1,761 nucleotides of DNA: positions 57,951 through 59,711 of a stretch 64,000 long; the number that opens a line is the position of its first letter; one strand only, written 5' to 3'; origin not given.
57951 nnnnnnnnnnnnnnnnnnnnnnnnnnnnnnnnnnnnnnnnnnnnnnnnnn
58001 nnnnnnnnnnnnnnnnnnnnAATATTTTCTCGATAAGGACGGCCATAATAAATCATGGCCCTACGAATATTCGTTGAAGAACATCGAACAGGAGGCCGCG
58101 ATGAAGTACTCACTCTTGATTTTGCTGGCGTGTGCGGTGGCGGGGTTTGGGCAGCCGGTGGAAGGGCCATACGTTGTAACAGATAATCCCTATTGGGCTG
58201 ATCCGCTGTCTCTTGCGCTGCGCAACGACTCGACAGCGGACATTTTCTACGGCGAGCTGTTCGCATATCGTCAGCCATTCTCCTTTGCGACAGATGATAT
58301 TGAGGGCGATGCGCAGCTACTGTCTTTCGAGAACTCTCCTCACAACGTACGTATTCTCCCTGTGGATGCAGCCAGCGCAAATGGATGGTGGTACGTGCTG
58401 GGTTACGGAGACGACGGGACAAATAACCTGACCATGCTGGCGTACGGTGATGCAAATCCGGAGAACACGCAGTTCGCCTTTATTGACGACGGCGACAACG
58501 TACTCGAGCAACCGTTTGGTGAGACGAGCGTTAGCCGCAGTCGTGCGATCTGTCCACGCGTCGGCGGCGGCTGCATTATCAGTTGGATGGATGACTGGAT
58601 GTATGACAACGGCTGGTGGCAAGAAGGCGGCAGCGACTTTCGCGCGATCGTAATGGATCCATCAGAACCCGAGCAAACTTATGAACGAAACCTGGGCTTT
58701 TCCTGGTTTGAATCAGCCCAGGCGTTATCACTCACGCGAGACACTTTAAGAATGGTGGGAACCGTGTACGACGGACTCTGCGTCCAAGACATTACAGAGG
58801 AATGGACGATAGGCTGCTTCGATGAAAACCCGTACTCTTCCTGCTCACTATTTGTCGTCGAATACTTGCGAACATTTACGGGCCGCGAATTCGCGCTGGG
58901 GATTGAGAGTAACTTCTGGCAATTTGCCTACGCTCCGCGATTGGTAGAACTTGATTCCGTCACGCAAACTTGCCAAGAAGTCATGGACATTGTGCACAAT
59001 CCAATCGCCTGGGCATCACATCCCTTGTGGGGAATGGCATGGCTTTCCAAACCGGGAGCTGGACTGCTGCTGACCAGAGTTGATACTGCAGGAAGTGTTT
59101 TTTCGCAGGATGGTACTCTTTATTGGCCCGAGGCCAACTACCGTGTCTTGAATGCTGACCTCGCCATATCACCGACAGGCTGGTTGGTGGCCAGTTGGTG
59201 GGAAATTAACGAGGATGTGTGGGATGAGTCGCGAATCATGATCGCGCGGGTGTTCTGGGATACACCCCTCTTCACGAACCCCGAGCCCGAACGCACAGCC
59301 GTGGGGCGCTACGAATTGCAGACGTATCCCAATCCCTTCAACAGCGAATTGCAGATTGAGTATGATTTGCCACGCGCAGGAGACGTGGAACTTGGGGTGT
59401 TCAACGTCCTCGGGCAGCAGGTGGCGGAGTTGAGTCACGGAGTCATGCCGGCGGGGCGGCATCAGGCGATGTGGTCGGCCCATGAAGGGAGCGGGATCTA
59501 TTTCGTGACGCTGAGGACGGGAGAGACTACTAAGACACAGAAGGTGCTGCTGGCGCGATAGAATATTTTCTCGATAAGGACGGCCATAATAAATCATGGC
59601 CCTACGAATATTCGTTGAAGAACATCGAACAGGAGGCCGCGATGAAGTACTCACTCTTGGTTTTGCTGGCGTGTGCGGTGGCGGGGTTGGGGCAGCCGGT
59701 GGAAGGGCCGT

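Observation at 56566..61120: Three tandem T9SS cargo genes with about 230-nt perfect direct repeats spanning gene ends, intergenic leaders and gene starts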

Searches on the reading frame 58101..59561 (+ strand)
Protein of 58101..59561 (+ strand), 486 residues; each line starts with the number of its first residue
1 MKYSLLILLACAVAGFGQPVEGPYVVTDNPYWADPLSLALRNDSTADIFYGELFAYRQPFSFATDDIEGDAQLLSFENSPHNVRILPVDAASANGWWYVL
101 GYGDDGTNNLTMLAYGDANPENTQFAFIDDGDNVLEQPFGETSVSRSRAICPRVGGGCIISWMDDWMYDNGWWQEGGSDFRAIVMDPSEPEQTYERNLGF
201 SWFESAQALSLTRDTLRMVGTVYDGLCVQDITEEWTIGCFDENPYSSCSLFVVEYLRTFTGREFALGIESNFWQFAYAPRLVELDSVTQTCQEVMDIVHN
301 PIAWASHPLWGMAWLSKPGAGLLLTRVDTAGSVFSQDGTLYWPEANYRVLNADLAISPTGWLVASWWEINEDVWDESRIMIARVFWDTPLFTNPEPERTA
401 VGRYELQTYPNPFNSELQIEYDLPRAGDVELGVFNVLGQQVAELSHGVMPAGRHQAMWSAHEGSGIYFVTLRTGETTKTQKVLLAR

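Call 6: search_protein_families(library=pfam, proteins=[window:58101-59561:+], max_evalue=0.01)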
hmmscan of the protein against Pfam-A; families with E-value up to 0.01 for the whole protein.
window:58101-59561:+ (486 aa): 1 family
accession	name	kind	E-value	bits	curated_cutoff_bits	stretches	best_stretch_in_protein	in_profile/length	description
PF18962.6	Por_Secre_tail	-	2.5e-08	34.5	27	1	409-483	2-74/75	Secretion system C-terminal sorting domain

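Call 7: search_protein_families(library=ncbifam, proteins=[window:58101-59561:+], max_evalue=0.01)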
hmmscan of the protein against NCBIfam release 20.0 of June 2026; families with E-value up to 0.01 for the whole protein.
window:58101-59561:+ (486 aa): 3 families
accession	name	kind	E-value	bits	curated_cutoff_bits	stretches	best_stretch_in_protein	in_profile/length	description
TIGR04183.1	Por_Secre_tail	domain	4.2e-10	39.5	23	1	409-483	2-70/72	T9SS type A sorting domain-containing protein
NF038113.1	T9SSA_dep_M36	equivalog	5.4e-06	24.8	885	1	404-484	791-868/869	T9SS-dependent M36 family metallopeptidase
NF052323.1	T9SSA_dep_M6i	equivalog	0.0007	17.6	600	1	396-482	948-1035/1043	T9SS-dependent M6-like inactivated metalloprotease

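Call 9: find_homologous_proteins(query=window:58101-59561:+)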
Query window:58101-59561:+ (486 aa): 40 proteins with E <= 0.001 among 8000 candidates.
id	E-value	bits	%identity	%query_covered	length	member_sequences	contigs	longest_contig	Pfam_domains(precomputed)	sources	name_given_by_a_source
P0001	0.0e+0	1149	100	100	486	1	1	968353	PF18962.8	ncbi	-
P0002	4.3e-79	285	38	100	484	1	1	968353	PF18962.8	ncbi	-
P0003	7.9e-57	211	33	97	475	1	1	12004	PF18962.8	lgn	-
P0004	2.6e-53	200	32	100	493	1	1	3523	PF18962.8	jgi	jgi:hypothetical protein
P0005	1.2e-48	184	38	69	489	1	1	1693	PF18962.8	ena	-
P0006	2.9e-46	176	30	100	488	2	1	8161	PF18962.8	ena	-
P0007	1.7e-43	167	31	97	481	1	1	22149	PF18962.8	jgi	jgi:hypothetical protein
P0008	4.0e-43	166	34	69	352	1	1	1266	PF18962.8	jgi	jgi:hypothetical protein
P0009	1.2e-42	164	31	100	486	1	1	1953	PF18962.8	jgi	jgi:hypothetical protein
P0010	8.9e-42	162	31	99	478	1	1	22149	PF18962.8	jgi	jgi:hypothetical protein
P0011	1.2e-40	158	30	98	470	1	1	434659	PF18962.8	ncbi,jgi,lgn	ncbi:MAG TPA: T9SS type A sorting domain-containing protein [bacterium]|jgi:hypothetical protein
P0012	3.5e-33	133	28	100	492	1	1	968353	PF18962.8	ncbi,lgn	-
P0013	2.4e-30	124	36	43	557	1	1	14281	PF18962.8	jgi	jgi:hypothetical protein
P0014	1.2e-28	118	53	23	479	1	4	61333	PF18962.8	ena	-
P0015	6.1e-28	116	40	34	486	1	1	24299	PF18962.8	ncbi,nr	ncbi:MAG: T9SS type A sorting domain-containing protein [bacterium]|nr:T9SS type A sorting domain-co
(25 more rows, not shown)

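Call 10: find_encoding_contigs(protein=P0001, flank=10000, max_places=3)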
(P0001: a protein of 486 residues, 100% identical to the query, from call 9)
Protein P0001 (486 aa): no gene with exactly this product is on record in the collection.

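Call 11: find_encoding_contigs(protein=P0007, flank=10000, max_places=3)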
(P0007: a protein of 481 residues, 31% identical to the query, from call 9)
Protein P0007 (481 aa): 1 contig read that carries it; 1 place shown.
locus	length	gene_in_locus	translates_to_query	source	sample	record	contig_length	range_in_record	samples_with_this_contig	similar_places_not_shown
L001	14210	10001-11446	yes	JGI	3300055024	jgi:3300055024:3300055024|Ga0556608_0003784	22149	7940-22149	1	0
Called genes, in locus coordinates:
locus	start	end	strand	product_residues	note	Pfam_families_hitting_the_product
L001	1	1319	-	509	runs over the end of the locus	PF08486:SpoIID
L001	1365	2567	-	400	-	PF01103:Omp85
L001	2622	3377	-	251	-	PF22435:MRM3-like_sub_bind, PF08032:SpoU_sub_bind, PF00588:SpoU_methylase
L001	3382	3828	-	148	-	PF09828:ChrB_C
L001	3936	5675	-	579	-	PF00474:SSF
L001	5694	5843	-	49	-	-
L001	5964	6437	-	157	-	PF12867:DinB_2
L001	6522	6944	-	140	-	-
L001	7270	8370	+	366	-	PF00266:Aminotran_5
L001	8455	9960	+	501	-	PF18962:Por_Secre_tail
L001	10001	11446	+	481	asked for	PF18962:Por_Secre_tail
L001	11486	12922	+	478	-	PF18962:Por_Secre_tail (weak)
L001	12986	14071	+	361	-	PF18962:Por_Secre_tail (weak)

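Call 12: find_encoding_contigs(protein=P0011, flank=10000, max_places=3)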
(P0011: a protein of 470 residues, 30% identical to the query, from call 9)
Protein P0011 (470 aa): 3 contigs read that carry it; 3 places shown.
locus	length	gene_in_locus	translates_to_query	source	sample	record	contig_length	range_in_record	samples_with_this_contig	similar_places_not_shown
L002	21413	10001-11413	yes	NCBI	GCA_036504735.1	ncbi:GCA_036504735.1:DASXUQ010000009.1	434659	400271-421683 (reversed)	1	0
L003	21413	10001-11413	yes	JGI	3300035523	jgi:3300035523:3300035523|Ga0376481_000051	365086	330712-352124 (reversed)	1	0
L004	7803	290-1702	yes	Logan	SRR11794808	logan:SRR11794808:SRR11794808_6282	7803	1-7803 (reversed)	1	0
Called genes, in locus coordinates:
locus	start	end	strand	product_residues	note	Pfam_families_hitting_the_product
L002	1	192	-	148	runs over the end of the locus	PF09828:ChrB_C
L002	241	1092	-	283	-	PF02673:BacA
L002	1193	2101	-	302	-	PF01545:Cation_efflux, PF16916:ZT_dimer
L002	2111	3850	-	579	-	PF00474:SSF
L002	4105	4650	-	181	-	-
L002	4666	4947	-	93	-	-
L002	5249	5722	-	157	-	PF12867:DinB_2 (weak)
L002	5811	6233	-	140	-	-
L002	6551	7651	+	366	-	PF00266:Aminotran_5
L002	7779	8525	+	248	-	-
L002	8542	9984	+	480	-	PF18962:Por_Secre_tail (weak)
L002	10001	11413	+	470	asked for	PF18962:Por_Secre_tail (faint)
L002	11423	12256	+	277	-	PF00797:Acetyltransf_2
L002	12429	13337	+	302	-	PF00389:2-Hacid_dh, PF03446:NAD_binding_2 (faint), PF02826:2-Hacid_dh_C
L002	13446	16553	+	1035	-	PF18962:Por_Secre_tail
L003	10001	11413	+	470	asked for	PF18962:Por_Secre_tail (faint)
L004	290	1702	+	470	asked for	PF18962:Por_Secre_tail (faint)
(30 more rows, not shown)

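Call 15: find_encoding_contigs(protein=P0012, flank=10000, max_places=4)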
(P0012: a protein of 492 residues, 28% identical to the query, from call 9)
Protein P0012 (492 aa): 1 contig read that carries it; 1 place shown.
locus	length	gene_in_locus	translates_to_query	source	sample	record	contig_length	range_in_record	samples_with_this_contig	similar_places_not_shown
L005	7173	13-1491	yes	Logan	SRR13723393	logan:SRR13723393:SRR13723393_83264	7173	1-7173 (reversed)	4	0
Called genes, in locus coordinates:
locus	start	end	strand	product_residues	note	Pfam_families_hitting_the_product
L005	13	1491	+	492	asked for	PF18962:Por_Secre_tail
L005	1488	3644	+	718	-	PF07715:Plug, PF00593:TonB_dep_Rec_b-barrel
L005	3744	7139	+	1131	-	PF02517:Rce1-like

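Call 16: find_encoding_contigs(protein=P0003, flank=10000, max_places=3)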
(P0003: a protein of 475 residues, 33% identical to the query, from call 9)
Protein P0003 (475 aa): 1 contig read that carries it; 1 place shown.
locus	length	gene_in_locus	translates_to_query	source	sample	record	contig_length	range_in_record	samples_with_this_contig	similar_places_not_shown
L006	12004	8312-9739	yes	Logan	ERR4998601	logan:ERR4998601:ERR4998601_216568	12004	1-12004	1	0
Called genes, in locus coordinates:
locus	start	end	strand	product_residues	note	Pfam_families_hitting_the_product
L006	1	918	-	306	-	?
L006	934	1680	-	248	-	PF22435:MRM3-like_sub_bind, PF00588:SpoU_methylase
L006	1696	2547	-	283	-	PF02673:BacA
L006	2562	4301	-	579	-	PF00474:SSF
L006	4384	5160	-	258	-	-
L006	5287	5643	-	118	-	-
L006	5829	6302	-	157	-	PF12867:DinB_2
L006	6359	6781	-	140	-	-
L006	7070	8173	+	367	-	PF00266:Aminotran_5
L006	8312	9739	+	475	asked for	PF18962:Por_Secre_tail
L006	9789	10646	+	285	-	-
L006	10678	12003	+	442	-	?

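Call 33: predict_structure(alignment_id=A4)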
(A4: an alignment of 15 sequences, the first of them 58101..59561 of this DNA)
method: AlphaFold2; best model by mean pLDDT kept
length: 486 residues; sequences in the alignment: 15
mean_pLDDT: 80.6   pTM: 0.77
mean pLDDT of the five models: 80.6, 80.5, 80.2, 79.8, 79.7
residues with pLDDT >= 90: 132; 70-90: 257; 50-70: 84; < 50: 13
segments of 3 or more residues with pLDDT < 50: 14-18
pLDDT, mean of each block of 10 residues (from residue 1): 65 51 78 81 92 86 85 70 75 91 80 88 84 63 86 88 85 82 72 52 79 84 83 58 76 91 87 66 91 86 93 89 92 79 84 93 93 84 87 55 73 80 81 92 87 84 83 85 80
secondary structure, 60 per line:
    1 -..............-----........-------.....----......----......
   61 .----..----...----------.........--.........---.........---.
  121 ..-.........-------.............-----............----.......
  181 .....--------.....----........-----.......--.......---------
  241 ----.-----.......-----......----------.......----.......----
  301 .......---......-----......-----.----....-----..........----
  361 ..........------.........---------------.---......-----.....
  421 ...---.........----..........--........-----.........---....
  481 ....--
elements in order: H2-15 E21-28 E36-40 E45-50 E55-61 E72-74 E85-93 E96-104 E108-116 E124-132 E140-152 E158-169 E174-185 E194-198 E203-210 E216-222 E225-231 E251-257 E263-268 E279-285 E290-296 E301-307 E311-316 E322-327 E338-341 E347-356 E361-370 E377-385 E405-410 E416-423 E427-435 E440-449 E452-459 E465-473 E477-484

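Call 42: find_encoding_contigs(protein=P0004, flank=10000, max_places=3)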
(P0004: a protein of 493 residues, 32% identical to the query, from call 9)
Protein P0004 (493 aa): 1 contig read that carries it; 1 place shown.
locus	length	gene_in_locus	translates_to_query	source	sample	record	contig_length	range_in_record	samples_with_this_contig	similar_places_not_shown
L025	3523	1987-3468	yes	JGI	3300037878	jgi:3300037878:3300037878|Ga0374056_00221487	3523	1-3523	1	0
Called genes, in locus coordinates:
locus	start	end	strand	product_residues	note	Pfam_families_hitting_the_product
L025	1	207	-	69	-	?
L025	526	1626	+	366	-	PF00266:Aminotran_5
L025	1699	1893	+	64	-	-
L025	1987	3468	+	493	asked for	PF18962:Por_Secre_tail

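Call 43: find_encoding_contigs(protein=P0006, flank=10000, max_places=3)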
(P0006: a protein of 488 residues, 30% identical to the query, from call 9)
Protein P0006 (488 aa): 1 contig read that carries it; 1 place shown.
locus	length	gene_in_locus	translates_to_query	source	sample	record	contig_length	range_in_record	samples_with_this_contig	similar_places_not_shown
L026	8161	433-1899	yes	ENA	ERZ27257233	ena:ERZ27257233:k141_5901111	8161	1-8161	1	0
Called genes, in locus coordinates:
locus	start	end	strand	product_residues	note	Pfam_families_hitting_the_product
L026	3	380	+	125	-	?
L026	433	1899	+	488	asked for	PF18962:Por_Secre_tail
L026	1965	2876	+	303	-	PF00389:2-Hacid_dh, PF02826:2-Hacid_dh_C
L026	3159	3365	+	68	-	-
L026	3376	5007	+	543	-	PF18962:Por_Secre_tail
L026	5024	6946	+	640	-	PF13517:FG-GAP_3 (weak), PF18962:Por_Secre_tail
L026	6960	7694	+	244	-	PF02369:Big_1 (faint), PF09134:Invasin_D3 (faint)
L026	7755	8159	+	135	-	?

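Call 70: find_encoding_contigs(protein=P0014, flank=10000, max_places=4)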
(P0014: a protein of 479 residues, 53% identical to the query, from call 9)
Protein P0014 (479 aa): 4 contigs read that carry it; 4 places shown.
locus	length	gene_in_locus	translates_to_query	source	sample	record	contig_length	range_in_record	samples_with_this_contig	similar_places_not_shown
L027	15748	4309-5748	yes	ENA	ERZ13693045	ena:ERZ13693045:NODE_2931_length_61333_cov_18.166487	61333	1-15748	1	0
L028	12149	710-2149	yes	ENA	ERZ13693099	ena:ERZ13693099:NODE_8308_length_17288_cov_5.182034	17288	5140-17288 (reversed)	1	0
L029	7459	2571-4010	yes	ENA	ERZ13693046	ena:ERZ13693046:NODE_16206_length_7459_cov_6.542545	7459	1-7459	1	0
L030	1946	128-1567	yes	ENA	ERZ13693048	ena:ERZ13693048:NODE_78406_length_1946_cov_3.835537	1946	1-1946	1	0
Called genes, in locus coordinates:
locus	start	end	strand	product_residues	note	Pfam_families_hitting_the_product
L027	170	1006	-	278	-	PF22435:MRM3-like_sub_bind, PF00588:SpoU_methylase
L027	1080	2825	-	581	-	PF00474:SSF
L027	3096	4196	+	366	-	PF00266:Aminotran_5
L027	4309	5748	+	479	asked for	PF18962:Por_Secre_tail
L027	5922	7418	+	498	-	PF18962:Por_Secre_tail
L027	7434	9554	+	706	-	PF07715:Plug, PF00593:TonB_dep_Rec_b-barrel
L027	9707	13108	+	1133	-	-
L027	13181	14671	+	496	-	PF18962:Por_Secre_tail (weak)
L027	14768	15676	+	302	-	PF00389:2-Hacid_dh, PF02826:2-Hacid_dh_C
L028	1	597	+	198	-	?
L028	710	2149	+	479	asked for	PF18962:Por_Secre_tail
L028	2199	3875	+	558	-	-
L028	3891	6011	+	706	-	PF07715:Plug, PF00593:TonB_dep_Rec_b-barrel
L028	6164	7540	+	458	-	-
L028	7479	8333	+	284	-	-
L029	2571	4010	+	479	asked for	PF18962:Por_Secre_tail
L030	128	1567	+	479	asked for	PF18962:Por_Secre_tail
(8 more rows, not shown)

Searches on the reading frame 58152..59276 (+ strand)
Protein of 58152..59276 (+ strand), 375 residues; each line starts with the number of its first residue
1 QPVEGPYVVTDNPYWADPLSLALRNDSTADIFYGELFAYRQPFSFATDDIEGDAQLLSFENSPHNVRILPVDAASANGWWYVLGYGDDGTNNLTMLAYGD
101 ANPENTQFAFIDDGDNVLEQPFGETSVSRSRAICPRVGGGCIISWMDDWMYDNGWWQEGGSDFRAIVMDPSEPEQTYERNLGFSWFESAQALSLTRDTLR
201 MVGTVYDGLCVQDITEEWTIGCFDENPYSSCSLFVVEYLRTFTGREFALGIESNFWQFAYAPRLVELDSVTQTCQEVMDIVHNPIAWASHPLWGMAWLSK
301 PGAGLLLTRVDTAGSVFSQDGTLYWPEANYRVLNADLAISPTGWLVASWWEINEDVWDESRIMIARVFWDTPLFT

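Call 52: search_solved_structures(query=A5, max_evalue=1)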
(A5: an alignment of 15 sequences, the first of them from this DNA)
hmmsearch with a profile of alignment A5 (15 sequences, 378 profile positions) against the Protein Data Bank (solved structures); distinct sequences matched with E-value up to 1: 1.
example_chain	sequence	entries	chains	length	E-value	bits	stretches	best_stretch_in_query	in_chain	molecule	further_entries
3vea_B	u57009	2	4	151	0.65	12.4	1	78-144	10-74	Macrodomain Ter protein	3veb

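Call 68: search_protein_representatives(alignment_id=A7)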
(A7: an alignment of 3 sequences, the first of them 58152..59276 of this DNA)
Query: 3 sequences, 374 profile positions. Proteins with E-value up to 0.001 (for the whole library): 93; up to 1e-10: 80; up to 1e-30: 31. The best 93 are listed.
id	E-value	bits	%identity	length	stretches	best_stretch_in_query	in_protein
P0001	8.9e-183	624.2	-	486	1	1-372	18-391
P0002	1.2e-180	617.2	-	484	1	1-374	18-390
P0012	2.0e-156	537.5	-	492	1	1-374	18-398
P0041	1.9e-63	231.5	-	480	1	1-373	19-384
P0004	2.5e-60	221.2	-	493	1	1-373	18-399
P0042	4.8e-60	220.3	-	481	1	1-373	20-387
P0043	3.8e-59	217.3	-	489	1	1-372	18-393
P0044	6.5e-56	206.7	-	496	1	1-372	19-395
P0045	4.5e-54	200.6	-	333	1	137-373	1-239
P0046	6.5e-54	200.1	-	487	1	1-372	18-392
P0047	1.5e-53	198.9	-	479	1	15-372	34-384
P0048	2.6e-50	188.2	-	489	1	1-372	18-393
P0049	2.7e-49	184.9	-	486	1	11-373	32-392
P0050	3.9e-49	184.4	-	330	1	148-373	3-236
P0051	6.1e-48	180.5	-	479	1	5-373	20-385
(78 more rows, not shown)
